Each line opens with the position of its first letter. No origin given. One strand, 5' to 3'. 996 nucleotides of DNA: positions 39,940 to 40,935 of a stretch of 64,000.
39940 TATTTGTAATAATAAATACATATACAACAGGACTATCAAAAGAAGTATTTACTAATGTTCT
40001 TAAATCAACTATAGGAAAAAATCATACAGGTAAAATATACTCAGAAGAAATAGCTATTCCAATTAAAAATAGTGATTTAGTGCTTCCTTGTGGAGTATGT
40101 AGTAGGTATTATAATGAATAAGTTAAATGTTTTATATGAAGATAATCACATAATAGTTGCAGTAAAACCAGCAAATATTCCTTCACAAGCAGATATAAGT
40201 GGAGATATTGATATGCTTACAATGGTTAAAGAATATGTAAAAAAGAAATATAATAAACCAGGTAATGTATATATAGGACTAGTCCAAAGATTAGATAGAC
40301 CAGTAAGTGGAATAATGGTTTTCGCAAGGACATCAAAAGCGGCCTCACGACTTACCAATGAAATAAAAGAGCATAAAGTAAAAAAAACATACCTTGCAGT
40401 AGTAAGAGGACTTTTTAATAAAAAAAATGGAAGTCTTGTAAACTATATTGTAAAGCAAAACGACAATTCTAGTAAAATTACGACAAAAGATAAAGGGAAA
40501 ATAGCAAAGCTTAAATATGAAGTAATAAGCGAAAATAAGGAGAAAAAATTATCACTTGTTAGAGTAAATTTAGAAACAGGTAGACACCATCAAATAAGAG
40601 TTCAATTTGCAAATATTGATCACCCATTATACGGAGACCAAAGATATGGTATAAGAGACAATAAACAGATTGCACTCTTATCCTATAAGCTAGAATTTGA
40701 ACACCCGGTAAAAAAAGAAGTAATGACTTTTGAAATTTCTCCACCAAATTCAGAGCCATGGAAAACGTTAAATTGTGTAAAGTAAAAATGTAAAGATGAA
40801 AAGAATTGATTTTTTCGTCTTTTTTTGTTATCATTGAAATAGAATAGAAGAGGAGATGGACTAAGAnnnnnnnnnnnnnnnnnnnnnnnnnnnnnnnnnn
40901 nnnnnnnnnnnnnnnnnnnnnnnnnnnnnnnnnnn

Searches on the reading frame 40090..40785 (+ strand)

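Call 45: search_protein_families(library=pfam, proteins=[window:40090-40785:+], max_evalue=0.00001)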
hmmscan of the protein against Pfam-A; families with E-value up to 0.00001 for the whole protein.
window:40090-40785:+ (231 aa): 1 family
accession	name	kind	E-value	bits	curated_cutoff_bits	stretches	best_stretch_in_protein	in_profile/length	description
PF00849.27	PseudoU_synth_2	-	1.1e-32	113.9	26.8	1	20-174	1-151/152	RNA pseudouridylate synthase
